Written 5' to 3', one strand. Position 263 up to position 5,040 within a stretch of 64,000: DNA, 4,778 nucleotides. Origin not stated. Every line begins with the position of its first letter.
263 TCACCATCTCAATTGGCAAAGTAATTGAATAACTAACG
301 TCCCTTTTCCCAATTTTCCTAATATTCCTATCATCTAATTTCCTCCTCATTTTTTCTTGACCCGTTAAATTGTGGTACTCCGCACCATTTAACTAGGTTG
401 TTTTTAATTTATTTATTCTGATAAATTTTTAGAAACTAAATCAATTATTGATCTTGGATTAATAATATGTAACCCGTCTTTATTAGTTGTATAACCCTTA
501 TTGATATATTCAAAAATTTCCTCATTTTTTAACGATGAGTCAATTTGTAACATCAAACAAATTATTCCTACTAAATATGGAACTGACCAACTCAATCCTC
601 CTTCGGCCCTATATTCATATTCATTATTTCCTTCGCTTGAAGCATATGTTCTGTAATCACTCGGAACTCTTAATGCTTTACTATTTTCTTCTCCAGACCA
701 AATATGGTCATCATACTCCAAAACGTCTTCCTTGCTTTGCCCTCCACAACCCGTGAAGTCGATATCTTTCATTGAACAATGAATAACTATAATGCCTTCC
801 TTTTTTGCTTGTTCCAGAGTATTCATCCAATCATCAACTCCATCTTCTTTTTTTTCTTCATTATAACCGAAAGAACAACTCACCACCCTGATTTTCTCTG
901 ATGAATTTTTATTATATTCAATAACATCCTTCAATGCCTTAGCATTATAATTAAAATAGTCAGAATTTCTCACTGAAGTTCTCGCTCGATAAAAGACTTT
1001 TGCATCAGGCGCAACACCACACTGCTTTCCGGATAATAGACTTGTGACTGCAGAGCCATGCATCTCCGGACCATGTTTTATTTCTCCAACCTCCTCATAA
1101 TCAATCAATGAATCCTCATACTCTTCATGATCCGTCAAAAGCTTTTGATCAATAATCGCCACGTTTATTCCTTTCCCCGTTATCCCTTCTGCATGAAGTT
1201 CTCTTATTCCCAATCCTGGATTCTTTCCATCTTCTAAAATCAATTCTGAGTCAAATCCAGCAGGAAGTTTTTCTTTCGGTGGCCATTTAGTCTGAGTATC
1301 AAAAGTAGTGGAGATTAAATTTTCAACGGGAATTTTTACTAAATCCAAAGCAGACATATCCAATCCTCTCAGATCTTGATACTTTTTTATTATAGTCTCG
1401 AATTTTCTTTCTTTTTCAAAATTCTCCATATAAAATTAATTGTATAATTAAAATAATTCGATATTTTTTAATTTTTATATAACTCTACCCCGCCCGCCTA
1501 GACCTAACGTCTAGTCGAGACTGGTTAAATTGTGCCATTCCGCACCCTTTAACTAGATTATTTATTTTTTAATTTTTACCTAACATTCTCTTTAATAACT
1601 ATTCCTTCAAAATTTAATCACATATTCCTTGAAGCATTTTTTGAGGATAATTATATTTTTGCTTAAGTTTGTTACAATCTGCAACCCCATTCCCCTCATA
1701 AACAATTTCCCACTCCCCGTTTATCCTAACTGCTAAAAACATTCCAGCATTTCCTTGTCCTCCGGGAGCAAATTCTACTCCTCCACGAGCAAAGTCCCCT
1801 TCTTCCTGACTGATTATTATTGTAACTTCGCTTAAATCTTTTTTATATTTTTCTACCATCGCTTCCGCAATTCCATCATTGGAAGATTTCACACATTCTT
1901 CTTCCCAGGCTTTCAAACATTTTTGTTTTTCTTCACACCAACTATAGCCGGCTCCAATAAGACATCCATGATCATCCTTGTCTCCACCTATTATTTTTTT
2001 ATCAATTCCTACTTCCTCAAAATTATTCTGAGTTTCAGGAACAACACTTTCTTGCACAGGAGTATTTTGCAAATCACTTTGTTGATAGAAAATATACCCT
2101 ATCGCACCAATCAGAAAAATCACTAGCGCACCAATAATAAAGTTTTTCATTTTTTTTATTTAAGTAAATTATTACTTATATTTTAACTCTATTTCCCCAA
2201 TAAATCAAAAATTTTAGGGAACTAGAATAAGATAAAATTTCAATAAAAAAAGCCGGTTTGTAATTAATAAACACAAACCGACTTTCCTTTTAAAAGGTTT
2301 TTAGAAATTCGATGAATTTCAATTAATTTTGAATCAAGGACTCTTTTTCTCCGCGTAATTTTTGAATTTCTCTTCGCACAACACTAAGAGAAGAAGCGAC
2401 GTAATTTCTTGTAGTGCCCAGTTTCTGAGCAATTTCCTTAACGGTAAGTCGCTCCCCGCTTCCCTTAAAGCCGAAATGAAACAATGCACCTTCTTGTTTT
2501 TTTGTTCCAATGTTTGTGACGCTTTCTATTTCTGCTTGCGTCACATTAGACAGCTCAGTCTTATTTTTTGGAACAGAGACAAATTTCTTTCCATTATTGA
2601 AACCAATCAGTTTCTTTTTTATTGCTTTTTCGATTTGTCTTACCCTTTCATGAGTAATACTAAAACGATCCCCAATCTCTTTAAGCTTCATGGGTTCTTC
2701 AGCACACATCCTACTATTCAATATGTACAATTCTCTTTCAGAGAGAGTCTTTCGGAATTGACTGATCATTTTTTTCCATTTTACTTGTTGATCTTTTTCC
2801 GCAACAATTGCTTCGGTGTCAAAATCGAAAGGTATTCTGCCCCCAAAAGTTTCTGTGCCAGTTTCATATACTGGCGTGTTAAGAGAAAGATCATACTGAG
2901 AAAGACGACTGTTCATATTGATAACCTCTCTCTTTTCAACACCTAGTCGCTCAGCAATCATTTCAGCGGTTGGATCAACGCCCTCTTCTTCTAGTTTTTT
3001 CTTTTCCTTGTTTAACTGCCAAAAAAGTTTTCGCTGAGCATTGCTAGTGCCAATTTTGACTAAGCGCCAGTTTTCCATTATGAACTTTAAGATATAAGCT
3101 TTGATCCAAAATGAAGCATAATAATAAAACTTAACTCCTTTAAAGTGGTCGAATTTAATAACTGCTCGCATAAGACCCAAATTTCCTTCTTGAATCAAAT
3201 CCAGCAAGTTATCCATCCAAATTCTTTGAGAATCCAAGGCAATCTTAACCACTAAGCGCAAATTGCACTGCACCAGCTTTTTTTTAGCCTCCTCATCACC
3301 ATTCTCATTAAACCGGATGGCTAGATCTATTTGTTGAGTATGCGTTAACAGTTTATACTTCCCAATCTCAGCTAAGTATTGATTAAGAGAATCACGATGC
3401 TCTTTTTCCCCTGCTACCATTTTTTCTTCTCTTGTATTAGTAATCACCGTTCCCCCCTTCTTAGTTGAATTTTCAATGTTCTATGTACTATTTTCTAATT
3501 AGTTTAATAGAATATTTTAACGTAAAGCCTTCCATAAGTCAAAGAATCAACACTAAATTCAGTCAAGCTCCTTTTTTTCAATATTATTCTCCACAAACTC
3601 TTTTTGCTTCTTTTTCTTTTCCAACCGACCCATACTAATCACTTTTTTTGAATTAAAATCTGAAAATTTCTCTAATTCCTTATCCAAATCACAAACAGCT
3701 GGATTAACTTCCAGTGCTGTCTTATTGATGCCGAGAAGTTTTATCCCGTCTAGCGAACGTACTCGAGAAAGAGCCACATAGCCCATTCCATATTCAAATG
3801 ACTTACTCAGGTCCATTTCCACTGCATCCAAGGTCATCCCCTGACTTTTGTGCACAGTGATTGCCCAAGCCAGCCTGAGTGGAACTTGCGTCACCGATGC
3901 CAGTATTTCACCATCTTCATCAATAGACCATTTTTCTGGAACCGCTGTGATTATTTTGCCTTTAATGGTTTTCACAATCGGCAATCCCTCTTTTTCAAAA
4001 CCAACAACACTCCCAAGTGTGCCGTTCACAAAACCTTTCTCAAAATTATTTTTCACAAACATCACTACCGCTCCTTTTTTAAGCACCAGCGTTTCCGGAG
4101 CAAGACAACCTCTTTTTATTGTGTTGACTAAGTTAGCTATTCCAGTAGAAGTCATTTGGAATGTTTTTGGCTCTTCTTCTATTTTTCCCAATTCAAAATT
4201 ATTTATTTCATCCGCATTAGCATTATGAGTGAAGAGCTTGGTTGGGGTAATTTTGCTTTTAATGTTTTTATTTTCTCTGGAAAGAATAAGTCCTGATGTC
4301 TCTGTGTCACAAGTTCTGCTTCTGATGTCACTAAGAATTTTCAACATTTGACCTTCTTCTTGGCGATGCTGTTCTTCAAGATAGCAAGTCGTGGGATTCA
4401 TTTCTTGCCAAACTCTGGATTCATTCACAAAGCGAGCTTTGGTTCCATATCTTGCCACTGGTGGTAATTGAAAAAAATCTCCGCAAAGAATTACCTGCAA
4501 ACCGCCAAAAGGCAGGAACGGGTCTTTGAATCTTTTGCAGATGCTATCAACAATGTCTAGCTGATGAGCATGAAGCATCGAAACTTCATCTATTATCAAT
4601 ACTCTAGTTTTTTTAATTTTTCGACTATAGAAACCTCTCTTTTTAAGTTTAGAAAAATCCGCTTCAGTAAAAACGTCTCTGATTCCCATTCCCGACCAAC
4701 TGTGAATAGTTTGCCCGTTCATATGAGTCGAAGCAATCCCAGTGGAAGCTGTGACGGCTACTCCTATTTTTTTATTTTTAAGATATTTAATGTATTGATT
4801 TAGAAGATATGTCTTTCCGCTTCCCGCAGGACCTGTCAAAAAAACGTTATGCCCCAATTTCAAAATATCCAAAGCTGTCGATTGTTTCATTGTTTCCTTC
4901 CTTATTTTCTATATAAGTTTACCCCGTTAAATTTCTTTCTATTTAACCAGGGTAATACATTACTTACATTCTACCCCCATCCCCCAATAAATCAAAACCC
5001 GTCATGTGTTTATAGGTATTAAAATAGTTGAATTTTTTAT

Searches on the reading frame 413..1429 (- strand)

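Call 59: search_protein_families(library=pfam, proteins=[window:413-1429:-], max_evalue=0.001)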
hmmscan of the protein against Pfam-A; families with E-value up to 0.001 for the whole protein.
window:413-1429:- (338 aa): 1 family
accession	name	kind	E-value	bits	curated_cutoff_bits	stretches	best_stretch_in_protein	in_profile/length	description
PF00082.27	Peptidase_S8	-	3.1e-08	33.7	21.8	1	85-217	1-149/288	Subtilase family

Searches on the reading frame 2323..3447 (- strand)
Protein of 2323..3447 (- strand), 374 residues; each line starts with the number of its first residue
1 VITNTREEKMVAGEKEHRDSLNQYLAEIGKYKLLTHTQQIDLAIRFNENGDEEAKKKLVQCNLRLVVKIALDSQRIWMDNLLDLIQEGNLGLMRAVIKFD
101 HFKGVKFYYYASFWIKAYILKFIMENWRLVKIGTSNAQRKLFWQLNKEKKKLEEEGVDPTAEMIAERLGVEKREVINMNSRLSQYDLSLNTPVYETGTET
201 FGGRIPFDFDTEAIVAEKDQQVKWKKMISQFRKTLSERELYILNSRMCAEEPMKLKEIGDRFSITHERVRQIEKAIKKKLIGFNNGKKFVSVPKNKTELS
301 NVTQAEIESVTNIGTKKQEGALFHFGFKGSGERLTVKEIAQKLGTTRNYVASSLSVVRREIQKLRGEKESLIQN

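Call 59: search_protein_families(library=pfam, proteins=[window:2323-3447:-], max_evalue=0.001)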
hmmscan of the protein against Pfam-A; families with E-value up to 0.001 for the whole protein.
window:2323-3447:- (374 aa): 5 families
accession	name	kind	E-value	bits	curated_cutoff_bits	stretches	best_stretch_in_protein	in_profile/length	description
PF04545.22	Sigma70_r4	-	9.8e-13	47.9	24.1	1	234-280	4-48/50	Sigma-70, region 4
PF04542.20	Sigma70_r2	-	8e-11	42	24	1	58-128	1-70/71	Sigma-70 region 2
PF00140.25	Sigma70_r1_2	-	3.7e-08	33.6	22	1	19-48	1-30/34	Sigma-70 factor, region 1.2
PF04539.22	Sigma70_r3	-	1e-06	29.2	25.3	1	144-203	5-64/78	Sigma-70 region 3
PF21476.4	PF0610-like_N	-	7.7e-05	23.3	33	0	332-361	13-42/50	PF0610-like, N-terminal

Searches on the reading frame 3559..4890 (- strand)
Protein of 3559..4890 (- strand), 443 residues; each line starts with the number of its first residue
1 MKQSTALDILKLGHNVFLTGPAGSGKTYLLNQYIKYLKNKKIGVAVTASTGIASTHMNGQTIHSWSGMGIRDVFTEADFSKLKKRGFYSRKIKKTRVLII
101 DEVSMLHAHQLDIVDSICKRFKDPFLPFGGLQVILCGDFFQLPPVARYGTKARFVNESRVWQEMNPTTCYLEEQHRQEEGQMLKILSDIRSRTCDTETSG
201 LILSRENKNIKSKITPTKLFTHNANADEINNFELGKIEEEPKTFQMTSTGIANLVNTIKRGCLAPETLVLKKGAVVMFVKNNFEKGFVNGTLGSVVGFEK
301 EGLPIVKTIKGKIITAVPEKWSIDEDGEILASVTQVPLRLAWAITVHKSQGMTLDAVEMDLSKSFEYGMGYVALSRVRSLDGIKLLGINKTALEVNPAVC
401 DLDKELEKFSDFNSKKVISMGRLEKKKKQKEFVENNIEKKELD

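Call 59: search_protein_families(library=pfam, proteins=[window:3559-4890:-], max_evalue=0.001)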
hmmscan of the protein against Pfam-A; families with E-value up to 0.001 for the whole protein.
window:3559-4890:- (443 aa): 16 families
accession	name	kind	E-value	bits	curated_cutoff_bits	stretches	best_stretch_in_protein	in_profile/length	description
PF05970.20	PIF1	-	9.3e-39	133.7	25.9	1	11-180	20-192/223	PIF1-like helicase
PF13604.12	AAA_30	-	6.9e-15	55.7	27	1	9-191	13-170/191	AAA domain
PF13245.12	AAA_19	-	6e-14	52.8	25.1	1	13-146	11-133/134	AAA domain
PF21530.3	Pif1_2B_dom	-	2.3e-09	37.3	23.9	1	254-298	2-47/47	DNA helicase Pif1, 2B domain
PF13401.12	AAA_22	-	1.2e-06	29.3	27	1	16-137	8-122/130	AAA domain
PF12775.13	AAA_7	-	1.6e-05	24.9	25.8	0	9-47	29-68/181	P-loop containing dynein motor region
PF01443.25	Viral_helicase1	-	2.2e-05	24.8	21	0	19-108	4-73/228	Viral superfamily 1 RNA helicase core domain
PF07728.20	AAA_5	-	7.2e-05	23.3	22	1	15-117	1-89/139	AAA domain (dynein-related subfamily)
PF13173.12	AAA_14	-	9.8e-05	22.8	27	1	16-108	5-76/129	AAA domain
PF13191.12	AAA_16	-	0.00013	22.9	32.6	1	14-46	25-57/167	AAA ATPase domain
PF00270.35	DEAD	-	0.00019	21.6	26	0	3-49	4-53/167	DEAD/DEAH box helicase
PF01637.24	ATPase_2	-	0.00025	21.4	33.2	1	16-110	23-124/225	ATPase domain predominantly from Archaea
PF00437.27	T2SSE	-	0.00068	18.8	24.9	0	14-47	142-177/370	Type II/IV secretion system protein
PF13538.12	UvrD_C_2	-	0.00076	19.7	27.4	0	340-376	1-44/52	UvrD-like helicase C-terminal domain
PF02689.20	Herpes_Helicase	-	0.00077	18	27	0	342-381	731-772/808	Helicase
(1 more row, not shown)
